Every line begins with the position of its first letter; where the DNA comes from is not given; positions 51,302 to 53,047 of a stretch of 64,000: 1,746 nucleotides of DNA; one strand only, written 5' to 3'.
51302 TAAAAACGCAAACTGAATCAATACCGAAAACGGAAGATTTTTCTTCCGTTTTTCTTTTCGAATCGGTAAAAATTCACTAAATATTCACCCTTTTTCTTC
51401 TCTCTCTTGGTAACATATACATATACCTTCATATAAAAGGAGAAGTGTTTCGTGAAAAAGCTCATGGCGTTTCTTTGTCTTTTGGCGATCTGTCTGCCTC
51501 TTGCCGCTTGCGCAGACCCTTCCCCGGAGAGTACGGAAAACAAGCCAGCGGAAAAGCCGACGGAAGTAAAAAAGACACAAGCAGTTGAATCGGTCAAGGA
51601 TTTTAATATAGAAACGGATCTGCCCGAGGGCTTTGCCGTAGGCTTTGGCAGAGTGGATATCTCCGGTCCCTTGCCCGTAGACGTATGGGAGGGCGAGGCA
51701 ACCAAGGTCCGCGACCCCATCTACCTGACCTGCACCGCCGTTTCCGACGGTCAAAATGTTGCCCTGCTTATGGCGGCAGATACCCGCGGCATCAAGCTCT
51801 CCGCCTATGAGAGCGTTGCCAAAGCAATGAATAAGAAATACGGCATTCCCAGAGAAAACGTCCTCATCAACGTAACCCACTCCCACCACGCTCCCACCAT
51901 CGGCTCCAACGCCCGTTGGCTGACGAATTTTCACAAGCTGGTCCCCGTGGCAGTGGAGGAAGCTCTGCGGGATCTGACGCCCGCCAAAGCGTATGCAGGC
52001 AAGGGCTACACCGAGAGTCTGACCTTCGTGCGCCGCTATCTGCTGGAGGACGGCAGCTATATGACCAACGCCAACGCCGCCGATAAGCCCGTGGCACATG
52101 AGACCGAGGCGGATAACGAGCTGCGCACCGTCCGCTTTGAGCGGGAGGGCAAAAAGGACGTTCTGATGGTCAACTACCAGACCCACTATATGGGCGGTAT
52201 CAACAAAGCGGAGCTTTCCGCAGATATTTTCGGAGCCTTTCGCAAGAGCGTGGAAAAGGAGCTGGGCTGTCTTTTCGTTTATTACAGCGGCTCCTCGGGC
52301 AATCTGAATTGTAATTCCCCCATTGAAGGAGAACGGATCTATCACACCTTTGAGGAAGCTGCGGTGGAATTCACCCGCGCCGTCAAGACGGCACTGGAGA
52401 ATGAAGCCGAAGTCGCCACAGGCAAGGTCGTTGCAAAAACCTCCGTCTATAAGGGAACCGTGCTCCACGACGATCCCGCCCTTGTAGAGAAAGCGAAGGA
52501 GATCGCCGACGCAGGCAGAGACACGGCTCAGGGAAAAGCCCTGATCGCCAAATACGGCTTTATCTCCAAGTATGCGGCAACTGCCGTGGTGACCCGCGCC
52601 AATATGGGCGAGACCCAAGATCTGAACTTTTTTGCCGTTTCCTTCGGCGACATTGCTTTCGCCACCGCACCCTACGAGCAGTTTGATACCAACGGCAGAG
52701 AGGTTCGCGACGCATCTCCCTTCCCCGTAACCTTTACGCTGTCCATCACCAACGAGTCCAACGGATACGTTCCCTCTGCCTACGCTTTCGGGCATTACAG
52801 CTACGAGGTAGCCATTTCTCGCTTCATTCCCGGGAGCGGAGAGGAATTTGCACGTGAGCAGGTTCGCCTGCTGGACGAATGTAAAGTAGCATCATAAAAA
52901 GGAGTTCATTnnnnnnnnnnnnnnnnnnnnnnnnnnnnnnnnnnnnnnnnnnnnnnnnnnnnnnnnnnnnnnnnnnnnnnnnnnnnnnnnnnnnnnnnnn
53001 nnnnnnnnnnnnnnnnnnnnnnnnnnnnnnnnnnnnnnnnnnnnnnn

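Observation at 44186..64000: Tandem array of at least 13 paralogous genes (12 of them lipoproteins) of a ceramidase-like HxH hydrolase family, running off the window edge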

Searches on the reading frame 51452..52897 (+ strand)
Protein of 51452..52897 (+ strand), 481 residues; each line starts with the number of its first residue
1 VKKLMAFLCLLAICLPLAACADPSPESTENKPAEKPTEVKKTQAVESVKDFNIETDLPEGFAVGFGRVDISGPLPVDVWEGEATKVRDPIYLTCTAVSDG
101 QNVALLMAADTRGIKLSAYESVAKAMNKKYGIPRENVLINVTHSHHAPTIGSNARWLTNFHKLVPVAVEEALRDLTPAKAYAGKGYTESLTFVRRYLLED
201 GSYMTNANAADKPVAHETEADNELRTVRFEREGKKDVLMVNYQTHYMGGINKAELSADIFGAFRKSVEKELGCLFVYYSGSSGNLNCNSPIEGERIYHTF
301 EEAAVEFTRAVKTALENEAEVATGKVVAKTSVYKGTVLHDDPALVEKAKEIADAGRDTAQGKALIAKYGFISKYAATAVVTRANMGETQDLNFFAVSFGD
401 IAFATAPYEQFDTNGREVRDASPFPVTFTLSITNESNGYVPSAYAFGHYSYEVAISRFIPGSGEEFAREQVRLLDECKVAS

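Call 4: search_protein_families(library=pfam, proteins=[window:51452-52897:+], max_evalue=1)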
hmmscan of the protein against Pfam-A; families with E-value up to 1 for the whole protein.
window:51452-52897:+ (481 aa): 2 families
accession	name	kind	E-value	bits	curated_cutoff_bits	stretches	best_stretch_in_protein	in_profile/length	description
PF04734.18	Ceramidase_alk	-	0.001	18.3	32.1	1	62-245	2-203/509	Neutral/alkaline non-lysosomal ceramidase, N-terminal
PF14552.11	Tautomerase_2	-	0.046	14.3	28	1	114-145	44-75/82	Tautomerase enzyme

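Call 5: search_protein_families(library=ncbifam, proteins=[window:51452-52897:+], max_evalue=1)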
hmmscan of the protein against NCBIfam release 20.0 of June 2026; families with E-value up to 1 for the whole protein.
window:51452-52897:+ (481 aa): 0 families
